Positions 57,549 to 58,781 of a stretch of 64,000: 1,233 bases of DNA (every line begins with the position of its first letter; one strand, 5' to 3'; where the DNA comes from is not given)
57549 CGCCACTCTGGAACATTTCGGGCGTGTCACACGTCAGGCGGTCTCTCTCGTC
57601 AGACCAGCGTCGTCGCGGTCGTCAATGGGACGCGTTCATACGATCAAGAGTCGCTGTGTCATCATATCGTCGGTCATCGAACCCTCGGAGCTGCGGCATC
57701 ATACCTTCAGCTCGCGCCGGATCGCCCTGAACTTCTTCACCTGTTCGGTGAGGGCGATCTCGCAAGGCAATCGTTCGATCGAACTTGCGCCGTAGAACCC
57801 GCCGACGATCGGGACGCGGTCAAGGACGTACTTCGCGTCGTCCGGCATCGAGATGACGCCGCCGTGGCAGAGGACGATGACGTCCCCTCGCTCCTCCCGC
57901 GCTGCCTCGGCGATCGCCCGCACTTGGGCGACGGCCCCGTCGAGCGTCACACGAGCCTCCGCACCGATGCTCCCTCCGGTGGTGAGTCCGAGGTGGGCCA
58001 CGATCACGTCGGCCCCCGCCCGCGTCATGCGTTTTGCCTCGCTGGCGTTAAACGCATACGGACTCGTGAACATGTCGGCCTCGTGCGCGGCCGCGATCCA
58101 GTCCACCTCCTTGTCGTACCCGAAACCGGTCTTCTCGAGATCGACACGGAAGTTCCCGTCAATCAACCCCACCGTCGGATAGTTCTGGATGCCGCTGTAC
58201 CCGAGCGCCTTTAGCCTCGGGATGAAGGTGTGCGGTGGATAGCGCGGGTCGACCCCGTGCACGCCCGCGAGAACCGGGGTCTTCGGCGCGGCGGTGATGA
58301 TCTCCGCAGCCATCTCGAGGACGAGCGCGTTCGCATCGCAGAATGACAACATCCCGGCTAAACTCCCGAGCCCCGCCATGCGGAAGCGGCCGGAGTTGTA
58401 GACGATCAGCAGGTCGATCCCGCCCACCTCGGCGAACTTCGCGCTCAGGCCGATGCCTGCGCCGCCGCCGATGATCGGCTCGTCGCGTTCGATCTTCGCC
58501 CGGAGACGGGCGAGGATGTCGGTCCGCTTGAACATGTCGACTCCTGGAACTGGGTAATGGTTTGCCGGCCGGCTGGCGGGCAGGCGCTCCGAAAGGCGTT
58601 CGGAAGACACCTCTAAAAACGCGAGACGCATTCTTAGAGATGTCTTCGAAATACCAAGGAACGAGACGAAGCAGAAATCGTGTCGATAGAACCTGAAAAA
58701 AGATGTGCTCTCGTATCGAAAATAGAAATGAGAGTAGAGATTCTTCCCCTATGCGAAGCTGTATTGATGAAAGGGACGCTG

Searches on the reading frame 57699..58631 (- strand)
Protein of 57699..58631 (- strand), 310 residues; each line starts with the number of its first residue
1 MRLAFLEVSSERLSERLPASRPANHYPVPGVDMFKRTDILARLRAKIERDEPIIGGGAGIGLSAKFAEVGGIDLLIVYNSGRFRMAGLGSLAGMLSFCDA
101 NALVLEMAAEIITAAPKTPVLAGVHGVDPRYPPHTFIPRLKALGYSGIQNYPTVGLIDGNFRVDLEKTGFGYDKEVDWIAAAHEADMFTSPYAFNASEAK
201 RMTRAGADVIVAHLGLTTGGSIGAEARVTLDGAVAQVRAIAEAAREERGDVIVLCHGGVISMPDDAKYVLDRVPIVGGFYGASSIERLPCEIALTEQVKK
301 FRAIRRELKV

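Call 22: search_protein_families(library=pfam, proteins=[window:57699-58631:-], max_evalue=0.001)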
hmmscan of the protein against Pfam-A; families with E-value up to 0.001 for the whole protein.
window:57699-58631:- (310 aa): 2 families
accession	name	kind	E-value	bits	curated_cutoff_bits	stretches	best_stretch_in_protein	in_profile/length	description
PF09370.16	PEP_hydrolase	-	6.8e-114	380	33.8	1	39-304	2-267/267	Phosphoenolpyruvate hydrolase-like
PF03060.21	NMO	-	1.9e-05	24.7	28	1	154-260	106-203/331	Nitronate monooxygenase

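Call 46: find_homologous_proteins(query=window:57699-58631:-, max_evalue=1e-20)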
Query window:57699-58631:- (310 aa): 7968 proteins with E <= 1e-20 among 8000 candidates; the best 120 are listed.
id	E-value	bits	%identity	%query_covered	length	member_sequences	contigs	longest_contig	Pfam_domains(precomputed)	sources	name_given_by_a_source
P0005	3.4e-164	563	92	89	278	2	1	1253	PF09370.17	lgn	-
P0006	7.2e-110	385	65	87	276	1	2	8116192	PF09370.17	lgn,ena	-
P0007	1.4e-109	384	66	87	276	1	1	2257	PF09370.17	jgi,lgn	-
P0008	6.7e-109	382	65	88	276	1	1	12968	PF09370.17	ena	-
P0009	7.1e-109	381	65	88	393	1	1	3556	PF09370.17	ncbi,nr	ncbi:MAG: phosphoenolpyruvate hydrolase family protein, partial [Planctomycetaceae bacterium]|nr:pho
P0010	1.5e-108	380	64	88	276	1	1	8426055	PF09370.17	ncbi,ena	-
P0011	1.1e-107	378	63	89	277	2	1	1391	PF09370.17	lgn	-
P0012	3.2e-107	376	62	88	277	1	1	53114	PF09370.17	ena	-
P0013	6.4e-106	372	63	88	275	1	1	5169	PF09370.17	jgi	jgi:predicted TIM-barrel enzyme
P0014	6.8e-106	372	62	90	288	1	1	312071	PF09370.17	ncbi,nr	ncbi:phosphoenolpyruvate hydrolase family protein [Chelatococcus asaccharovorans]|nr:phosphoenolpyru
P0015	7.3e-106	372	63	88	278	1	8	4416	PF09370.17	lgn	-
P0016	7.4e-106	372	62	87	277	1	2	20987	PF09370.17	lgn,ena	-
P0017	1.2e-105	371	62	87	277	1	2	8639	PF09370.17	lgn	-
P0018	1.3e-105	371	63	88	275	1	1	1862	PF09370.17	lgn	-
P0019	1.5e-105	371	62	87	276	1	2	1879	PF09370.17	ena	-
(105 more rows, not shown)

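Call 57: find_encoding_contigs(protein=P0005, flank=2000, max_places=3)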
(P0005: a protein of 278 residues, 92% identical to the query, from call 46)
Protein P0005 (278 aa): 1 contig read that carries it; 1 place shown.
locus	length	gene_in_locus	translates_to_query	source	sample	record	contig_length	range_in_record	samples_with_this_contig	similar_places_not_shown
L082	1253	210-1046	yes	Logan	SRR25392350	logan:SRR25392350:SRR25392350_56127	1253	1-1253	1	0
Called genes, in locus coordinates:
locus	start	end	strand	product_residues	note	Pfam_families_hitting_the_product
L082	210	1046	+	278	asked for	PF09370:PEP_hydrolase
